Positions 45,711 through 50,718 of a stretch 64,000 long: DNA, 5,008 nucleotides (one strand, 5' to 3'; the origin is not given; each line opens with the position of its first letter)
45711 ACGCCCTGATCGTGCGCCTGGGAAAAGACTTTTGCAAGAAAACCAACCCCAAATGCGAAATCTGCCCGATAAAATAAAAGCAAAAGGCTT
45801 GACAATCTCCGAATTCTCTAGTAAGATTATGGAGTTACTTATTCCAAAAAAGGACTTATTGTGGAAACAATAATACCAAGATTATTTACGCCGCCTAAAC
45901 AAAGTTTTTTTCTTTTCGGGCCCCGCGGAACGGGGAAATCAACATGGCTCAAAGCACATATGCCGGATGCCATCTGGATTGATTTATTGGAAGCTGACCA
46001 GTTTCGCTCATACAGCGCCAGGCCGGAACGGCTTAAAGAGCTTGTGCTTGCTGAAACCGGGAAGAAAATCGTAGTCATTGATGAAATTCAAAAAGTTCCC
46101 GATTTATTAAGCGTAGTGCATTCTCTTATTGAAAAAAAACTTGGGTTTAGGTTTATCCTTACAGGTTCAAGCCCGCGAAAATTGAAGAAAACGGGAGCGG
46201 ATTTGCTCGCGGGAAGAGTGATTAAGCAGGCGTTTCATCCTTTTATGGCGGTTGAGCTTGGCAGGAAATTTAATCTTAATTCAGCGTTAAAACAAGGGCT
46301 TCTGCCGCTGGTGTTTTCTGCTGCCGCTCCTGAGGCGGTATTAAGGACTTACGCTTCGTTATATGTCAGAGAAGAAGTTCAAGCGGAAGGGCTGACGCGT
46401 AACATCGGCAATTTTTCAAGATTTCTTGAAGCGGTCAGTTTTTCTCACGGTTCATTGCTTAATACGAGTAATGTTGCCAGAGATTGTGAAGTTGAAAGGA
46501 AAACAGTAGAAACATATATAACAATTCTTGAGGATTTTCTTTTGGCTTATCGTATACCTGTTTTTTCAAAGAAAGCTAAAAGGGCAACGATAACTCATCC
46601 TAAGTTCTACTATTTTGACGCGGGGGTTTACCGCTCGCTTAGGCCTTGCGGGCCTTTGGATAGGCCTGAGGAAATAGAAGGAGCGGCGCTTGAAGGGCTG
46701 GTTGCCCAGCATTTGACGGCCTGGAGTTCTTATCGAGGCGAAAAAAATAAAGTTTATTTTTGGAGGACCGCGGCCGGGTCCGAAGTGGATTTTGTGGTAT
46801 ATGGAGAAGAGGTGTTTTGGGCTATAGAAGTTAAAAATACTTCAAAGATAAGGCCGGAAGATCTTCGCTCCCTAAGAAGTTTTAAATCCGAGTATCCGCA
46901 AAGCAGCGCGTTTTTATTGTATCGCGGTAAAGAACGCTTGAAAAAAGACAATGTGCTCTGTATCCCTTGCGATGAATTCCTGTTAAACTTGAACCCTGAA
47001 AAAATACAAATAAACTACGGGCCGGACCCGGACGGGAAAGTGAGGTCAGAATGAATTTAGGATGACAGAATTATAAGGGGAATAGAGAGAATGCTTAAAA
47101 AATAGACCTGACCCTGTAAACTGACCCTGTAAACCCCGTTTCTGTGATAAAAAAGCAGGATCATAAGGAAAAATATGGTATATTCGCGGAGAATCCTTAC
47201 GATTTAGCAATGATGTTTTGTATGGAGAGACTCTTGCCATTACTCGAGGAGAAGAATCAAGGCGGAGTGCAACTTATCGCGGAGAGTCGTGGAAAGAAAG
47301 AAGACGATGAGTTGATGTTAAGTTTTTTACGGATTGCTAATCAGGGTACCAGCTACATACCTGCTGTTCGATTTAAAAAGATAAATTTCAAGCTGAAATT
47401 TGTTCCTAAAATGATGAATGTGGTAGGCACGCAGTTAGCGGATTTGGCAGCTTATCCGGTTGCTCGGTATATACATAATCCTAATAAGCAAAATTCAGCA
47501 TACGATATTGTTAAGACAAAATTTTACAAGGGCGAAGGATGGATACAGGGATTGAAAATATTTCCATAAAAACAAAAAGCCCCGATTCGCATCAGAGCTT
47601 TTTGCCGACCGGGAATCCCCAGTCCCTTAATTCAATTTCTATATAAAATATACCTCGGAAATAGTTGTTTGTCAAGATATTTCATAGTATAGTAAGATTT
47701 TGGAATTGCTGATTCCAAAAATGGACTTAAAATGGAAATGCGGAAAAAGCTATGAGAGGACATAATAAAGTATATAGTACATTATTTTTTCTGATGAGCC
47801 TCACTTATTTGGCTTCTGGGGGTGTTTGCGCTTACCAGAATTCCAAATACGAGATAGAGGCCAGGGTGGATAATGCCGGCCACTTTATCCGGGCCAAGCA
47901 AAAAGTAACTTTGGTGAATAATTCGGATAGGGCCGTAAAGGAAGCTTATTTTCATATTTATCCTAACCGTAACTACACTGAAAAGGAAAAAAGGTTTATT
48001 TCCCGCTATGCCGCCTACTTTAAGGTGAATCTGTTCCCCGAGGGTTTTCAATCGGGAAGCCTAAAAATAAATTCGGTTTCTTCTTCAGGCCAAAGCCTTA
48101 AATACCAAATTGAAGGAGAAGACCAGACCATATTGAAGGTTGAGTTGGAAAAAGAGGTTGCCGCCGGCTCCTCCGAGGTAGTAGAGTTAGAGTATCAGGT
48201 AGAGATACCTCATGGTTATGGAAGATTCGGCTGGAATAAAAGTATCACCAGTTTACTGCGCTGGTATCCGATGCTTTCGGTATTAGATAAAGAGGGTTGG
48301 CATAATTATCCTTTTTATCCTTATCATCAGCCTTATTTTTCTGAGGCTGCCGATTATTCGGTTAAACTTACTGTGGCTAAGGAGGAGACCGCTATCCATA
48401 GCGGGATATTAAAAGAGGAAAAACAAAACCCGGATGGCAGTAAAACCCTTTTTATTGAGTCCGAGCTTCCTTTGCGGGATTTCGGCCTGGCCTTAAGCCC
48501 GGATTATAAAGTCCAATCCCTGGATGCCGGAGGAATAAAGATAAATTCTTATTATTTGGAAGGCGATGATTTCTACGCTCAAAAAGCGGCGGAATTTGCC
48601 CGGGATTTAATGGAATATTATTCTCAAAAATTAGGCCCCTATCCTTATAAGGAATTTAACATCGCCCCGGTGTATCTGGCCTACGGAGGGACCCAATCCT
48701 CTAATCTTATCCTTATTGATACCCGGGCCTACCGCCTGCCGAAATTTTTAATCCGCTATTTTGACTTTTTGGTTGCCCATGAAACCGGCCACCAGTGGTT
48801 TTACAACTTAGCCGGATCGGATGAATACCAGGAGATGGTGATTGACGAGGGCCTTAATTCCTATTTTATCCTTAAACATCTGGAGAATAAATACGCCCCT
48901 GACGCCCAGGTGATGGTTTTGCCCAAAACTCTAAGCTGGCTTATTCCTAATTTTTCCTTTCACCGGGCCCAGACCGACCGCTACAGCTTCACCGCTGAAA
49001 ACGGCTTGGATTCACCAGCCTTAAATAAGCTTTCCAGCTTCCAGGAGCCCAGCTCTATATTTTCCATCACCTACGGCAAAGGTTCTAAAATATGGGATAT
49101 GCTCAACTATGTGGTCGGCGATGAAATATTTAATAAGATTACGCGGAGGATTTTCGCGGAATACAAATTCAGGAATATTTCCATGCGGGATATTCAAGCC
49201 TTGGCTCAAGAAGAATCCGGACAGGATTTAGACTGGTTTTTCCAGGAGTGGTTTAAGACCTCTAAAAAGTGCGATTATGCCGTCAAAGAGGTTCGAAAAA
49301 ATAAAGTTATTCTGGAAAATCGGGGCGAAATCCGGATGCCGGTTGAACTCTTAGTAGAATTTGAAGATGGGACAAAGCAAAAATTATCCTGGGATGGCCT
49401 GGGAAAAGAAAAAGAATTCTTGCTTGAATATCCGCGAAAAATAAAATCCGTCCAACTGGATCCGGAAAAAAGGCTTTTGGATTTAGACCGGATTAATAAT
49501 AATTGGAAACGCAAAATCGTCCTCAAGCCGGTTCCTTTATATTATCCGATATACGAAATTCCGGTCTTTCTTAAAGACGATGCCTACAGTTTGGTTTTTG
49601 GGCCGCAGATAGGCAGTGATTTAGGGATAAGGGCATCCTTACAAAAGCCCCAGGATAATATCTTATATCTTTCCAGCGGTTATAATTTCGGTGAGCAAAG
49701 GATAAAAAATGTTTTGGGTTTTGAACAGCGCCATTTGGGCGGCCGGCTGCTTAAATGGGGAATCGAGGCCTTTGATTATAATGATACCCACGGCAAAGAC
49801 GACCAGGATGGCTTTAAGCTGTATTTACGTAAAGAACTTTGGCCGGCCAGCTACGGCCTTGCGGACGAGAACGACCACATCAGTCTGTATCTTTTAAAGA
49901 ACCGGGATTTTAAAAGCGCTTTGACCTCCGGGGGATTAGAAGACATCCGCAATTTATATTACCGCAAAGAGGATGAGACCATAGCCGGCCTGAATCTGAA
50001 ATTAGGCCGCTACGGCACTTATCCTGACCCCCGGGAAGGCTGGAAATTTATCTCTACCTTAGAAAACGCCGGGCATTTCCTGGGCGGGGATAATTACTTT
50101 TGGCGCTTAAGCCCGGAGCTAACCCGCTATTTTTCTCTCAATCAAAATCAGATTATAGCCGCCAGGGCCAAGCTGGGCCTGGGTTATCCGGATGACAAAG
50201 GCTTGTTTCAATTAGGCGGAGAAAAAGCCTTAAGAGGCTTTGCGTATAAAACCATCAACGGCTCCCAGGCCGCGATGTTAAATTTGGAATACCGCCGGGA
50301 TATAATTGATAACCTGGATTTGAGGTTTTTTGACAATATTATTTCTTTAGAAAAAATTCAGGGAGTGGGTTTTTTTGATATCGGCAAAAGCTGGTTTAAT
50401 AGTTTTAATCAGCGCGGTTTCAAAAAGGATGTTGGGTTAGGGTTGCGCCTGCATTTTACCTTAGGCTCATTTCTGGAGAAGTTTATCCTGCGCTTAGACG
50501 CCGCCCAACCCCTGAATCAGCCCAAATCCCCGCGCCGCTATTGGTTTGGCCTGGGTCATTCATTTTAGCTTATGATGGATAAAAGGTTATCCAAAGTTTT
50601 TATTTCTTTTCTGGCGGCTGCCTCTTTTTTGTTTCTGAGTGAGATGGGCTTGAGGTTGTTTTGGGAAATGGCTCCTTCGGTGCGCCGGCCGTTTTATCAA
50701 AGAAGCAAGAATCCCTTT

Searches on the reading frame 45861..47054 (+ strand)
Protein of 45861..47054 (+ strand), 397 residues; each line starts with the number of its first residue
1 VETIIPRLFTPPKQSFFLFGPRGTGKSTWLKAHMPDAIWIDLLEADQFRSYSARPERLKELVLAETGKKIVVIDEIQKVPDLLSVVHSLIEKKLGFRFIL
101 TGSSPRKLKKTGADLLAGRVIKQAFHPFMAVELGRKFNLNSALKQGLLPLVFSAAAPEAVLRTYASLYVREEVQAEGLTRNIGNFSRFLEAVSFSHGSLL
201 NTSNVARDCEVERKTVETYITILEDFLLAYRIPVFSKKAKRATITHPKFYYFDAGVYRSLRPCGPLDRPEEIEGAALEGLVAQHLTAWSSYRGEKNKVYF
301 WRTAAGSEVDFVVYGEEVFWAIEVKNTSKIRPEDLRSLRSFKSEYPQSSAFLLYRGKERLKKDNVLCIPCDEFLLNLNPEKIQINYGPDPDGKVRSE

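Call 9: search_protein_families(library=pfam, proteins=[window:45861-47054:+], max_evalue=0.01)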
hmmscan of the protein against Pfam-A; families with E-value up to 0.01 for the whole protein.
window:45861-47054:+ (397 aa): 8 families
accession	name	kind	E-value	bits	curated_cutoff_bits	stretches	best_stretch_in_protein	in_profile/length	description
PF13635.12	DUF4143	-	2.3e-33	115.6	28.1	1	172-326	3-159/160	Domain of unknown function (DUF4143)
PF13173.12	AAA_14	-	6.3e-21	75.2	27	1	15-132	4-127/129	AAA domain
PF25199.1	nSTAND_NTPase5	-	0.00039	20.7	34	1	14-101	42-131/145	Novel STAND NTPase 5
PF13401.12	AAA_22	-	0.00045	21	27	0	56-103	73-123/130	AAA domain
PF00004.35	AAA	-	0.0013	19.7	21.2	1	17-79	2-69/131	ATPase family associated with various cellular activities (AAA)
PF24389.1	ORC-CDC6-like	-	0.0027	17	27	1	14-38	33-57/571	ORC-CDC6-like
PF13479.12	AAA_24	-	0.0045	17.3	27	1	13-82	2-79/195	AAA domain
PF01637.24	ATPase_2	-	0.0069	16.7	33.2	0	13-32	20-39/225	ATPase domain predominantly from Archaea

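Call 36: search_protein_families(library=padloc, proteins=[window:45861-47054:+], max_evalue=0.001)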
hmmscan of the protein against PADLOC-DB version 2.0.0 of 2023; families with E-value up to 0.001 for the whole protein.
window:45861-47054:+ (397 aa): 7 families
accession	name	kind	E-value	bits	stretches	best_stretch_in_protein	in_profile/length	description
PDLC04790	PDC-S01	-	2.8e-53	179.2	2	143-371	178-415/422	-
PDLC04789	PDC-S01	-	3.6e-44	149.3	1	12-350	16-361/375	-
PDLC04787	PDC-S01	-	2.7e-32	110.1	1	17-376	31-408/412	-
PDLC04791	PDC-S01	-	1.2e-24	84.8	2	213-356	239-378/395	-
PDLC04788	PDC-S01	-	8.3e-16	55.9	1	246-362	296-415/448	-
PDLC04786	PDC-S01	-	3.7e-15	53.6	1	213-356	268-413/439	-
PDLC04792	PDC-S01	-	7.7e-12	42.5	2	268-369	331-426/452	-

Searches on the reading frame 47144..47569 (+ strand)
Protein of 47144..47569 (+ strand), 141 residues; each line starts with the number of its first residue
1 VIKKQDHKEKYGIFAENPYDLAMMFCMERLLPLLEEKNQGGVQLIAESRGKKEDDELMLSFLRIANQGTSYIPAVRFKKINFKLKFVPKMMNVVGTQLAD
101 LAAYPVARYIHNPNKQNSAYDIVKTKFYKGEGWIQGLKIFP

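Call 9: search_protein_families(library=pfam, proteins=[window:47144-47569:+], max_evalue=0.01)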
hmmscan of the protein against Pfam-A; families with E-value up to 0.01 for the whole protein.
window:47144-47569:+ (141 aa): 1 family
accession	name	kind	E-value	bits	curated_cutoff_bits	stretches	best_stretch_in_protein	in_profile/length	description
PF12686.12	DUF3800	-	0.00045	21.4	21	1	11-109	62-149/149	Protein of unknown function (DUF3800)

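Call 36: search_protein_families(library=padloc, proteins=[window:47144-47569:+], max_evalue=0.001)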
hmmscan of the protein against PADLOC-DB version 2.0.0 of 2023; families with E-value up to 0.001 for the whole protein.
window:47144-47569:+ (141 aa): 0 families

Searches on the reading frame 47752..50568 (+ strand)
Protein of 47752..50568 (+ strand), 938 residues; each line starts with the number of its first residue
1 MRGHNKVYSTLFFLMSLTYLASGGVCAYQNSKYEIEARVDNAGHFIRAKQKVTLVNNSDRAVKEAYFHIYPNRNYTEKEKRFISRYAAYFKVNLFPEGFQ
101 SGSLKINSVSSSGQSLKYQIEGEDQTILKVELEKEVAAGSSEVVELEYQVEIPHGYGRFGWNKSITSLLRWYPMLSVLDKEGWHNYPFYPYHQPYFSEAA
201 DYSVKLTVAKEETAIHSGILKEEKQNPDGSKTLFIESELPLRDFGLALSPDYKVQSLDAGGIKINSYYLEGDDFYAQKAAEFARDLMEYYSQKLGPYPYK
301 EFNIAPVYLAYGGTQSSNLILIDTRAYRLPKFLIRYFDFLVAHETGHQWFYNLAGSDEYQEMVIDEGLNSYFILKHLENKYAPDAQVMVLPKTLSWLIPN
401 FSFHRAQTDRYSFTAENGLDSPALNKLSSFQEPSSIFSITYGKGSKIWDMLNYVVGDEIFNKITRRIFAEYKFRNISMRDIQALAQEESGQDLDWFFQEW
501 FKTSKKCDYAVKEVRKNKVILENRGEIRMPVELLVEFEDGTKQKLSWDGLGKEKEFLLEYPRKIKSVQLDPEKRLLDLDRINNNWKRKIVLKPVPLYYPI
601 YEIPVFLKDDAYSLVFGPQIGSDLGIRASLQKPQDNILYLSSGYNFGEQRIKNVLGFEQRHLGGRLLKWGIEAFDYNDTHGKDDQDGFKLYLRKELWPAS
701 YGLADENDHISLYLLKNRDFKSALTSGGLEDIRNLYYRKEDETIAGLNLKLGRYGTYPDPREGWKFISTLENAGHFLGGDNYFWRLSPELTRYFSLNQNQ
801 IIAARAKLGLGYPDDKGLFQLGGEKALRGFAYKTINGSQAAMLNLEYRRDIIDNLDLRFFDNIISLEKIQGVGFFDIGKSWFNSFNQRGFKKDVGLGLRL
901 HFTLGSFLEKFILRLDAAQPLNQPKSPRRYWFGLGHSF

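Call 9: search_protein_families(library=pfam, proteins=[window:47752-50568:+], max_evalue=0.01)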
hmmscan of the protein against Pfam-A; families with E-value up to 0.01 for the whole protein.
window:47752-50568:+ (938 aa): 2 families
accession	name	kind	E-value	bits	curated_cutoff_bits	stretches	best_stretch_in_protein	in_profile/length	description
PF01433.26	Peptidase_M1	-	2.1e-18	67.2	27.7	1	332-500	62-218/218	Peptidase family M1 domain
PF01103.29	Omp85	-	2.3e-15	57.4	24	1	733-938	105-325/325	Omp85 superfamily domain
